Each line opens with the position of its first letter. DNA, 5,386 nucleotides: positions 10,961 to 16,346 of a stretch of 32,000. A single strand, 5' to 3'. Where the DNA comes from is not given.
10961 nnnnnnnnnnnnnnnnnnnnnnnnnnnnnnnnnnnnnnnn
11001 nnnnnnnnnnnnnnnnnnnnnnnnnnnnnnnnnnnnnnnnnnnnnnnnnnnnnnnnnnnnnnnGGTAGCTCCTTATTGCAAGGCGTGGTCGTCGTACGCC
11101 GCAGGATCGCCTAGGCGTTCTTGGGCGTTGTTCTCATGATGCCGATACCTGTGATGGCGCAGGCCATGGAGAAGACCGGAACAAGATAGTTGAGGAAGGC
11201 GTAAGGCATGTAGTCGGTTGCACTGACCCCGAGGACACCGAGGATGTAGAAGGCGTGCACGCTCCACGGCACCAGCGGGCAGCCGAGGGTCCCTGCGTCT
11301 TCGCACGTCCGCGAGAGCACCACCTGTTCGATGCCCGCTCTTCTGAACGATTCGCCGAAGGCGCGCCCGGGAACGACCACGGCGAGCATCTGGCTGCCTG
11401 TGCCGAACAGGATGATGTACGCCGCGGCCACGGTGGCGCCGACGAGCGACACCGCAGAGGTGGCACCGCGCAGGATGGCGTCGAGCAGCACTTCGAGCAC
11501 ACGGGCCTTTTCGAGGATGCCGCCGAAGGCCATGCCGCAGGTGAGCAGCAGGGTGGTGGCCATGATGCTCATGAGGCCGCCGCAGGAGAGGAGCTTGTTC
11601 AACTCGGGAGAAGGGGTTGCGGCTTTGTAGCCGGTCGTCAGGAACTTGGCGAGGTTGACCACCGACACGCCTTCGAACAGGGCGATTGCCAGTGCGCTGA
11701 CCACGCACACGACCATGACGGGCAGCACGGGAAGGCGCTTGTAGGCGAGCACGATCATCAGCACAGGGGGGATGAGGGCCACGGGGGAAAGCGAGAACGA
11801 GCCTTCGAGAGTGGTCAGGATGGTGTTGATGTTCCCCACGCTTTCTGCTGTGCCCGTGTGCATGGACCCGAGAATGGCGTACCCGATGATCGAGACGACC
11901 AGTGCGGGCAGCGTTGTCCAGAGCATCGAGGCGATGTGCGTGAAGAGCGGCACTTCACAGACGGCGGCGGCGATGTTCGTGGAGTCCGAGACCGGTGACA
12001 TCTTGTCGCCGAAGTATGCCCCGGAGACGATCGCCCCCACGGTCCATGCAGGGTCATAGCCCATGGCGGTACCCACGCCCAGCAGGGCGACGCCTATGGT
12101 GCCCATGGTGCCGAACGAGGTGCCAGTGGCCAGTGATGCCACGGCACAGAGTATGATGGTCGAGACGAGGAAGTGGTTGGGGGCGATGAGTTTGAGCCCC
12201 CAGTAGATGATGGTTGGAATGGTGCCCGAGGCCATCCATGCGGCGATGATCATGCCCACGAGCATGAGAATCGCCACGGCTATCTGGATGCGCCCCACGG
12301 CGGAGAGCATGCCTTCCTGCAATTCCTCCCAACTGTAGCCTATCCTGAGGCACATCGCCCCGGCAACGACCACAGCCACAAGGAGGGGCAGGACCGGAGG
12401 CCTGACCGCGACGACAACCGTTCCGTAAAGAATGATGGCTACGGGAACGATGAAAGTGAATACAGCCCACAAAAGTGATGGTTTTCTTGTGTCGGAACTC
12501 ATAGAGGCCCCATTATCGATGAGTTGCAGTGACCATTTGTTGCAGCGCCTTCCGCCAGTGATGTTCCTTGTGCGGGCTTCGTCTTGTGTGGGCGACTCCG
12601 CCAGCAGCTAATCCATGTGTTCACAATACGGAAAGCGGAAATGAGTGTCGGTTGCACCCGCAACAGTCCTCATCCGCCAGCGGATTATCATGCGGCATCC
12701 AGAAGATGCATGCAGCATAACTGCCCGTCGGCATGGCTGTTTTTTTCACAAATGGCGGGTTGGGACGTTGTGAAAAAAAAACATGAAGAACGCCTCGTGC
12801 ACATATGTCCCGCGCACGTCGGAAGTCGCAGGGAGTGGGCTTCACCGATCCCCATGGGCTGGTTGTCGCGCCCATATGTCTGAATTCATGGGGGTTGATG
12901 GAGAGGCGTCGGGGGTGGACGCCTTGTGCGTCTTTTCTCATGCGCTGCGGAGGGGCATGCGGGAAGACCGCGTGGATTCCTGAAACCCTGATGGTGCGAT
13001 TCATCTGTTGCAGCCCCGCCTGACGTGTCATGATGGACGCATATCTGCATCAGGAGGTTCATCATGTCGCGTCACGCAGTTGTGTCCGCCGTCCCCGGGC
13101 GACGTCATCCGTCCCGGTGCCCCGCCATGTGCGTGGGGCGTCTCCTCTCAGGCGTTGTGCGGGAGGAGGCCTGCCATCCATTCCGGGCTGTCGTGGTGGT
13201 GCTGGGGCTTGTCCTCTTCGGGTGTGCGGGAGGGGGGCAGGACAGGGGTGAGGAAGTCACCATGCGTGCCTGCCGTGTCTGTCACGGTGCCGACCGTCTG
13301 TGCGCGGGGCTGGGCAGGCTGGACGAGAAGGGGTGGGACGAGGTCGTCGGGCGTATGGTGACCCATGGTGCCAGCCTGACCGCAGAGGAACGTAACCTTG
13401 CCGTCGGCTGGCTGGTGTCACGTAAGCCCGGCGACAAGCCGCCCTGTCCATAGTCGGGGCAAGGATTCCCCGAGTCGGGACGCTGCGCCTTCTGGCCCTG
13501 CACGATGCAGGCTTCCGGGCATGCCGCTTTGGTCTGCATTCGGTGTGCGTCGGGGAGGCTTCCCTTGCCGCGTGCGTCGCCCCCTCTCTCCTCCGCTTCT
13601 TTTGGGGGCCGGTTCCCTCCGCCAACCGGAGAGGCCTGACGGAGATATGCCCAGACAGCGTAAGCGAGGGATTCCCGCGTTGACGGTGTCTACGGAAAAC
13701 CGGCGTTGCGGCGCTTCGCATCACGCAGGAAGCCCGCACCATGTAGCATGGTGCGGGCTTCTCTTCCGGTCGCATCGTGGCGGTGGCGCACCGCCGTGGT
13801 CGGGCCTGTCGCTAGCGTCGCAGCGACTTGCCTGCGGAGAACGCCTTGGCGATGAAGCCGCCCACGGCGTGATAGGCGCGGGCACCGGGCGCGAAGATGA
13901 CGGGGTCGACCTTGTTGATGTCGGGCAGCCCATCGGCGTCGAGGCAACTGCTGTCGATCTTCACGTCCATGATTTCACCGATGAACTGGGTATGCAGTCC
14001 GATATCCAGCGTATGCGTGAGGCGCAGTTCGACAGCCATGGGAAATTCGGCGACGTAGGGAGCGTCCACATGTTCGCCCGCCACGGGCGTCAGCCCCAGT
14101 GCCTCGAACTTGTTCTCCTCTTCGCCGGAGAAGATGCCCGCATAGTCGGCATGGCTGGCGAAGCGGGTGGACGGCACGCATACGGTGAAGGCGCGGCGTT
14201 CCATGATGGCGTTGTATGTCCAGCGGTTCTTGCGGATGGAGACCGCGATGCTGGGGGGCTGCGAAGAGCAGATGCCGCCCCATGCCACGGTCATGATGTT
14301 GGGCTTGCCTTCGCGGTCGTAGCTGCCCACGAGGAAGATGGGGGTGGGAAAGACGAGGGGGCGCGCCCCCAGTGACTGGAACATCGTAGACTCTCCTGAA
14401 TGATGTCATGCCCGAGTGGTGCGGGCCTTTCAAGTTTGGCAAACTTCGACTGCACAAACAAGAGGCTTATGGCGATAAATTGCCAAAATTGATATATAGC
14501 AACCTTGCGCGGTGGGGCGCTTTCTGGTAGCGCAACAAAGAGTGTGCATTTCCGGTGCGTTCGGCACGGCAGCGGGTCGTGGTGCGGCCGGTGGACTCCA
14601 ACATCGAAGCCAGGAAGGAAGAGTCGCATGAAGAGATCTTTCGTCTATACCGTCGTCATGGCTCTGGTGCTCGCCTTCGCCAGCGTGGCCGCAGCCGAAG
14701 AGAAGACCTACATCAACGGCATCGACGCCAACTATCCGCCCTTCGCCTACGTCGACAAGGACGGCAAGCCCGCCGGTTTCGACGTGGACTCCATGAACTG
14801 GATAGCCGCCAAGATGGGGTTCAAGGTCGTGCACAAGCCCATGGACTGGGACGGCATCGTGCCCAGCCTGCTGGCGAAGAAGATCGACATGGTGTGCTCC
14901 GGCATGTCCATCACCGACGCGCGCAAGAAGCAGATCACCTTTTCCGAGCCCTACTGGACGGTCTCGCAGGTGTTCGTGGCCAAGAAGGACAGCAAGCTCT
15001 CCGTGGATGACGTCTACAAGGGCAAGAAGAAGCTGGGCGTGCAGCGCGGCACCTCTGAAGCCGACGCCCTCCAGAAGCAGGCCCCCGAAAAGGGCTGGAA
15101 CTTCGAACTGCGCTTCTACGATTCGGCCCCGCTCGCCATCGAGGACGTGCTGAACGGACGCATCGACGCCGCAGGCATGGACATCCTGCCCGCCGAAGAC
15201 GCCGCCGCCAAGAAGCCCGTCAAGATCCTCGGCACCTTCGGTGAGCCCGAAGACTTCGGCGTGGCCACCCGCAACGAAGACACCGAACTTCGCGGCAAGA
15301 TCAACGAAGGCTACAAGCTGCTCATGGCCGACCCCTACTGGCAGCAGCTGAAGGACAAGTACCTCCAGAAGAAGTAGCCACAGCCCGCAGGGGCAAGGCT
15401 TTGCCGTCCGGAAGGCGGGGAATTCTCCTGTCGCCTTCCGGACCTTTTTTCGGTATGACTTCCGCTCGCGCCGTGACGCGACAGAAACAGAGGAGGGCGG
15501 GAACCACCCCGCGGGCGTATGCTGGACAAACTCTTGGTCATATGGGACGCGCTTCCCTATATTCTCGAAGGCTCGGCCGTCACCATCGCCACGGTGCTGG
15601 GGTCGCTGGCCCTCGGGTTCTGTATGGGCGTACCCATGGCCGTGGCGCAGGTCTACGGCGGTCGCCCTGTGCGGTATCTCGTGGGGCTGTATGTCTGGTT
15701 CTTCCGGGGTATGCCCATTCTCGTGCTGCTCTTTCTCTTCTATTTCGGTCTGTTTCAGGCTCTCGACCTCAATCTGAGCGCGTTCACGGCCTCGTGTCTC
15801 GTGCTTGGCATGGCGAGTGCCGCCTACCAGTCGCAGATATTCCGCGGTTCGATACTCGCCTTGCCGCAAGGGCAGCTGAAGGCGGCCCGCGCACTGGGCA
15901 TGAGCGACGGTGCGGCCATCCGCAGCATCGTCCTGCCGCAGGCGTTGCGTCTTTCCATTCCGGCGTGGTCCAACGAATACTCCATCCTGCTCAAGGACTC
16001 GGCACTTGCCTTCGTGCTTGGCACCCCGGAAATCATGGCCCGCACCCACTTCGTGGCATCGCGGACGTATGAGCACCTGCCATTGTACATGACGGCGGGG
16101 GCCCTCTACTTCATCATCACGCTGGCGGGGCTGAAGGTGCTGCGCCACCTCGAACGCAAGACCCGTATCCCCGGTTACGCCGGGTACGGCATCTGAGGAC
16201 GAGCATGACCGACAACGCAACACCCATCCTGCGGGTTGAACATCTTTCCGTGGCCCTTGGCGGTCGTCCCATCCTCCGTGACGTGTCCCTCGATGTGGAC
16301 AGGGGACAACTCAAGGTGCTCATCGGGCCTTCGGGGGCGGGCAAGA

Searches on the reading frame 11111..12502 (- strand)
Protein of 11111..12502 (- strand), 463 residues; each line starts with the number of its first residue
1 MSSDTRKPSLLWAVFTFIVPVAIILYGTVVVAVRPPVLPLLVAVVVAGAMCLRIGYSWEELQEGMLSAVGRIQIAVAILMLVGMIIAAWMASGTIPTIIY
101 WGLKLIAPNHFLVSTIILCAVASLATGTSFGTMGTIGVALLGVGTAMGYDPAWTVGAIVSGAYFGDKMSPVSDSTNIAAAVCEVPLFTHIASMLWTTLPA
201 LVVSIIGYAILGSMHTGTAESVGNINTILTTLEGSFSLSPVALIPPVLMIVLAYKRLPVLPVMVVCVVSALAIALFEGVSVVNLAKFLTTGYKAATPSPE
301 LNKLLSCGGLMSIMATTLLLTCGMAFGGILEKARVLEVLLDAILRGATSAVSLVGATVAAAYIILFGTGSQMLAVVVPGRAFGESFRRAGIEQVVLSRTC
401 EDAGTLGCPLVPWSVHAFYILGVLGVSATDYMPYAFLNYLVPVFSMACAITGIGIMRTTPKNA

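Call 77: search_protein_families(library=pfam, proteins=[window:11111-12502:-], max_evalue=0.00001)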
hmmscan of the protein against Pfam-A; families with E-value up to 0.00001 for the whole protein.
window:11111-12502:- (463 aa): 1 family
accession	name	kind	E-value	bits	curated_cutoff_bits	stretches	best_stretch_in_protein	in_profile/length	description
PF03553.21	Na_H_antiporter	-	4.5e-45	154.7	23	1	161-453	1-303/303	Na+/H+ antiporter family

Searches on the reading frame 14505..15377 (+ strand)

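Call 77: search_protein_families(library=pfam, proteins=[window:14505-15377:+], max_evalue=0.00001)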
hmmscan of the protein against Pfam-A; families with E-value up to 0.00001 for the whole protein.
window:14505-15377:+ (290 aa): 2 families
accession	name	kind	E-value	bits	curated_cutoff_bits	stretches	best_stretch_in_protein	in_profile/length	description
PF00497.25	SBP_bac_3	-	7e-41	139.5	26.4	1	72-288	4-131/132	Bacterial extracellular solute-binding proteins, family 3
PF10613.14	Lig_chan-Glu_bd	-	6e-09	36.5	30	1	111-161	63-113/115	Ligated ion channel L-glutamate- and glycine-binding site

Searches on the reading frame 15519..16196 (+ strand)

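Call 77: search_protein_families(library=pfam, proteins=[window:15519-16196:+], max_evalue=0.00001)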
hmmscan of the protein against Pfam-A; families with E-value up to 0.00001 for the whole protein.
window:15519-16196:+ (225 aa): 1 family
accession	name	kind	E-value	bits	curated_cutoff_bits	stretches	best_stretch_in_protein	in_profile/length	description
PF00528.27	BPD_transp_1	-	1.1e-15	58.3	26.4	1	33-216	1-183/184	Binding-protein-dependent transport system inner membrane component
